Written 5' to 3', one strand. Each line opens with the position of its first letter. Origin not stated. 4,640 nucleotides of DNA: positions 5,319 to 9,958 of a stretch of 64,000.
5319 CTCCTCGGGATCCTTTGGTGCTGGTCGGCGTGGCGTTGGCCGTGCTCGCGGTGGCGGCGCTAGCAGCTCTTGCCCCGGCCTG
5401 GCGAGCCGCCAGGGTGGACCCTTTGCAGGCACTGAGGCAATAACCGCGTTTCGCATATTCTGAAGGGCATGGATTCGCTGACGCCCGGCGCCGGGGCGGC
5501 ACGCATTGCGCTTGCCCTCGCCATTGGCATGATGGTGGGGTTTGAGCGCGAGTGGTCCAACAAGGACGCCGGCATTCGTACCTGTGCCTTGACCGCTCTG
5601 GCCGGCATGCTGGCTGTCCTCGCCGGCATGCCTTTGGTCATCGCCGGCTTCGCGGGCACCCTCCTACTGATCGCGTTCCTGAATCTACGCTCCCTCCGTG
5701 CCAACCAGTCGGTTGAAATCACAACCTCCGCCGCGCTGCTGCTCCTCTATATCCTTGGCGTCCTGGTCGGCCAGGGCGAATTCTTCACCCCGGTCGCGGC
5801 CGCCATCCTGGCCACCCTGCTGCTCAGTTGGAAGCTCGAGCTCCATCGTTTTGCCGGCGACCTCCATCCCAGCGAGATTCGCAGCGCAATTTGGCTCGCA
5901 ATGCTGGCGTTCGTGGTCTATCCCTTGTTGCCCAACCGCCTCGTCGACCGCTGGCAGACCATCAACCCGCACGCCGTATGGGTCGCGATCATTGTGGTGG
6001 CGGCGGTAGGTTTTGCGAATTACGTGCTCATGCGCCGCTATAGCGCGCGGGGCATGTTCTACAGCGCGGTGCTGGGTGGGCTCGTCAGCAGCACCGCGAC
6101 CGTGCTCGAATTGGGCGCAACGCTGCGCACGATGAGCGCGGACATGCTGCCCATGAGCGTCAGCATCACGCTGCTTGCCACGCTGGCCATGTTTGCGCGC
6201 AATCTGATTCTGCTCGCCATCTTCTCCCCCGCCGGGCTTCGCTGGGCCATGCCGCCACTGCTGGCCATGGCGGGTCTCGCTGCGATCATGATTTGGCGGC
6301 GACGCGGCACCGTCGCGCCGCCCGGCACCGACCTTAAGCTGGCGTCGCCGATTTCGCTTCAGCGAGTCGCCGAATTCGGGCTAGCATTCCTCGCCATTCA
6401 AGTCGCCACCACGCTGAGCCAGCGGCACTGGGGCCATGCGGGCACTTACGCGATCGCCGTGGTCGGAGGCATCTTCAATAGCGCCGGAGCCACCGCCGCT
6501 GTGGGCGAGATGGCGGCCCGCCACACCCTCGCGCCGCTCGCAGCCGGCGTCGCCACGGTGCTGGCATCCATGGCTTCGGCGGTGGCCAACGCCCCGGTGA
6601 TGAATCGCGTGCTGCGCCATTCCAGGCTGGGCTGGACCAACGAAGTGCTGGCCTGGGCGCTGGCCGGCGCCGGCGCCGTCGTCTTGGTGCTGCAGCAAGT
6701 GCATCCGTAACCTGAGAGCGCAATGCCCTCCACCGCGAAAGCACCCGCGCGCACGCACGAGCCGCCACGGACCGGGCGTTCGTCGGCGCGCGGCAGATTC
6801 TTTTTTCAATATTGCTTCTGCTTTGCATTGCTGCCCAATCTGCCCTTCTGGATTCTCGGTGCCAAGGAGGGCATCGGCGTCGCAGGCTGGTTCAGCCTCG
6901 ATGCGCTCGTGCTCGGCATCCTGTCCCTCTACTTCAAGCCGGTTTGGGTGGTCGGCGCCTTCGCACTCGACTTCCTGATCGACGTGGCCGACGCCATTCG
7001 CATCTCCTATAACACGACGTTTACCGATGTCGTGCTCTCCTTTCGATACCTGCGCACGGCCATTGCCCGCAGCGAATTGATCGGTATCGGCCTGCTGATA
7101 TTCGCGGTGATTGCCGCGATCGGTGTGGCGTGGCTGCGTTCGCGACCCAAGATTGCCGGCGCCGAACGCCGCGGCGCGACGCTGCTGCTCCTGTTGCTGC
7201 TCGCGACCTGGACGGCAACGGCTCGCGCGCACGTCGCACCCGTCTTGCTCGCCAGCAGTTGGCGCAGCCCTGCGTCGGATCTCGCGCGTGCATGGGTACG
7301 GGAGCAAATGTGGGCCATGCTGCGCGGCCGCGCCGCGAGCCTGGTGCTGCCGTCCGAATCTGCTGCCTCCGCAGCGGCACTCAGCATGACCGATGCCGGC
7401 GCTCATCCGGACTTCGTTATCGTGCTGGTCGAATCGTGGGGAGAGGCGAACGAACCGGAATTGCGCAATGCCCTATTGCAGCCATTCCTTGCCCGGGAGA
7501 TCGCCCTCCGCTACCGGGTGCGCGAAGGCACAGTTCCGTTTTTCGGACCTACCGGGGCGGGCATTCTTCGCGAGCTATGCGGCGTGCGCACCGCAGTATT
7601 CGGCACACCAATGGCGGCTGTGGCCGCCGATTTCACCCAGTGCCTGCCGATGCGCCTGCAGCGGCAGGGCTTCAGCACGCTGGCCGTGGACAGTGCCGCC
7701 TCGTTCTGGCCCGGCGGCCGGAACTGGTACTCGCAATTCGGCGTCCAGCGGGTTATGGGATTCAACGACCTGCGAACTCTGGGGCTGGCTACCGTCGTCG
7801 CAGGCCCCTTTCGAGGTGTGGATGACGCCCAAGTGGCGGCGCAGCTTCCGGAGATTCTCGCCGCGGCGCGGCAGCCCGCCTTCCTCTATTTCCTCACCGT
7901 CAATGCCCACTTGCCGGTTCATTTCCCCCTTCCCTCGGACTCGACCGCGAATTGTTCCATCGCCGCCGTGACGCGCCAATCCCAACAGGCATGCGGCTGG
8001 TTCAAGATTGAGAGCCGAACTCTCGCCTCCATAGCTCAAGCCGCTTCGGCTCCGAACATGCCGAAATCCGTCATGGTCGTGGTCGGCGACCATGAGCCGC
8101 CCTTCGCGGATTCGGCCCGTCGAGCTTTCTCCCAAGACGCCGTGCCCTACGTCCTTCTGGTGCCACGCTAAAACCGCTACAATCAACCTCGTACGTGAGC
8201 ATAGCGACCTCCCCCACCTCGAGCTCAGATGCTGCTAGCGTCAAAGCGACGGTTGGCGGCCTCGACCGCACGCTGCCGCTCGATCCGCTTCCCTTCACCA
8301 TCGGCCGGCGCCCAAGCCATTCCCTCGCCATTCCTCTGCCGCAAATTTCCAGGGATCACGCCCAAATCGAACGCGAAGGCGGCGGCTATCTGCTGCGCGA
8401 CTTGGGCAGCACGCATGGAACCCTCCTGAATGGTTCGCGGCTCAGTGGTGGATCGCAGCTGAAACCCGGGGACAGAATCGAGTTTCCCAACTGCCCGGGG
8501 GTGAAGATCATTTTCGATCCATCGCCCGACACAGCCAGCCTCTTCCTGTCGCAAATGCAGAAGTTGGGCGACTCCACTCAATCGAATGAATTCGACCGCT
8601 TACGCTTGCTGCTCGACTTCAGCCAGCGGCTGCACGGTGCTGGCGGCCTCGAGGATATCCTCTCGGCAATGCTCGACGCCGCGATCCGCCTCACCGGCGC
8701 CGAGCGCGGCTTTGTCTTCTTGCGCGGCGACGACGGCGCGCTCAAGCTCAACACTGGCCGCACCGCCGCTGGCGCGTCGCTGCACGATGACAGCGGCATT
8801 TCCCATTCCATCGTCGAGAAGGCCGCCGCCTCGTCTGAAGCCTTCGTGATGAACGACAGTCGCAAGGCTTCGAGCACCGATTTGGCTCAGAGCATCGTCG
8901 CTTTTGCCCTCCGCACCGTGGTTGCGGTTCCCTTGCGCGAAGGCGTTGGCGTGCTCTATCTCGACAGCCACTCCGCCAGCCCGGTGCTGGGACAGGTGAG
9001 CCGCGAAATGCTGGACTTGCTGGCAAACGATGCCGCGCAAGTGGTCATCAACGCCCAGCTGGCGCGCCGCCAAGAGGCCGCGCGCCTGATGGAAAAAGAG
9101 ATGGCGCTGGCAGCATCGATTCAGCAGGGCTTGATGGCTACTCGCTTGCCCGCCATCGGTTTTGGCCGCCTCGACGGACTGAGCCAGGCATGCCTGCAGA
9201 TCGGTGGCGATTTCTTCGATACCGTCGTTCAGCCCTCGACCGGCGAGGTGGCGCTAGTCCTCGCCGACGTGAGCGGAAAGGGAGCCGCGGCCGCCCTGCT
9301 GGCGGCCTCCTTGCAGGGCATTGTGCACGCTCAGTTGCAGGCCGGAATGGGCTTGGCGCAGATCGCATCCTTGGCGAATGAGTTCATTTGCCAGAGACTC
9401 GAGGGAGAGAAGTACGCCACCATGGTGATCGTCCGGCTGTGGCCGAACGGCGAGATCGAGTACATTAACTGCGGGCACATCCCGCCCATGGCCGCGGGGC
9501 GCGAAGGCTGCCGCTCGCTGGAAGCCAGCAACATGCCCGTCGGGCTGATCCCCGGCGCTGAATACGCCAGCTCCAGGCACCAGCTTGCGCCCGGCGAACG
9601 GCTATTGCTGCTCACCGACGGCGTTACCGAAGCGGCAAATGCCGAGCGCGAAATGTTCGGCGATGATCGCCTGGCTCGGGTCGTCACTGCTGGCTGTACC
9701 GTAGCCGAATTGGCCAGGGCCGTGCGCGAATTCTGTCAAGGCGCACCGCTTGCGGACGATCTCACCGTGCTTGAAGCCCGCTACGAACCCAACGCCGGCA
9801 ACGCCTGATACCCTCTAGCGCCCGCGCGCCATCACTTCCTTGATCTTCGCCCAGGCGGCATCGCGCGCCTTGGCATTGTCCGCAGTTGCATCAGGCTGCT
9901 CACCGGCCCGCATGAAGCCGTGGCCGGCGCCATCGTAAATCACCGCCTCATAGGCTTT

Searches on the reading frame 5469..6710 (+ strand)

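Call 84: search_protein_families(library=pfam, proteins=[window:5469-6710:+], max_evalue=0.00001)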
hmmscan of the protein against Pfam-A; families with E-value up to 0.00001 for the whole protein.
window:5469-6710:+ (413 aa): 2 families
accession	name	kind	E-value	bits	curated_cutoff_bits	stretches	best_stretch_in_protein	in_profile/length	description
PF13194.11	DUF4010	-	7.9e-42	143.8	30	1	175-376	1-204/210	Domain of unknown function (DUF4010)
PF02308.21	MgtC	-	6e-18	65.8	31.4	1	13-127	1-120/121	MgtC family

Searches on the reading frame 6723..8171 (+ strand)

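Call 84: search_protein_families(library=pfam, proteins=[window:6723-8171:+], max_evalue=0.00001)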
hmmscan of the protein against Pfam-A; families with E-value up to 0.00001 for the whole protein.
window:6723-8171:+ (482 aa): 1 family
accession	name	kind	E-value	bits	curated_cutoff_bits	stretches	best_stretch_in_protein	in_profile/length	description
PF00884.28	Sulfatase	-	5.2e-07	29.7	25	1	300-412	75-192/301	Sulfatase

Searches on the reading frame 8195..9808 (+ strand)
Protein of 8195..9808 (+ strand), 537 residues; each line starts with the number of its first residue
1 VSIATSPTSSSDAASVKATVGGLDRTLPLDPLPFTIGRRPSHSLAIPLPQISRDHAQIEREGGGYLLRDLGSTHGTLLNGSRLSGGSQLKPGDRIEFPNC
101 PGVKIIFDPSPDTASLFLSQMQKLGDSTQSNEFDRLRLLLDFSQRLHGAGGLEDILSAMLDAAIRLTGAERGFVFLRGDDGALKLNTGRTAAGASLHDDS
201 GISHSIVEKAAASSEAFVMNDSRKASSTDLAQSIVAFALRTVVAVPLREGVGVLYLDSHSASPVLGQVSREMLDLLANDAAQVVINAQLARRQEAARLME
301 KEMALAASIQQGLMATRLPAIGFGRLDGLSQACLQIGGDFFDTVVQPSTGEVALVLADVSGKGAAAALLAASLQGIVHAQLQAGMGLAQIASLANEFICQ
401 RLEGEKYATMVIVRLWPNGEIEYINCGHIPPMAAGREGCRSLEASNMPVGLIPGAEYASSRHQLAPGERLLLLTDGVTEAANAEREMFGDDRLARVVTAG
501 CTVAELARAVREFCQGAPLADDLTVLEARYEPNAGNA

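Call 84: search_protein_families(library=pfam, proteins=[window:8195-9808:+], max_evalue=0.00001)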
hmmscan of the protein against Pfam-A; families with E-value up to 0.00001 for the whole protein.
window:8195-9808:+ (537 aa): 5 families
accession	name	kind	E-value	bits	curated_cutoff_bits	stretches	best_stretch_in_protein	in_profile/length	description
PF07228.17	SpoIIE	-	2.3e-42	145.6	25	1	349-530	2-191/192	Stage II sporulation protein E (SpoIIE)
PF00498.31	FHA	-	2.6e-18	66.6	20.7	1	35-97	2-66/67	FHA domain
PF16697.10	Yop-YscD_cpl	-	4.6e-08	33.6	33.2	1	27-96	12-82/94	Inner membrane component of T3SS, cytoplasmic domain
PF01590.32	GAF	-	2.1e-07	32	22.4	1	152-283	2-132/133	GAF domain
PF13492.12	GAF_3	-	1.1e-06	29.5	27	1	152-282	2-125/129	GAF domain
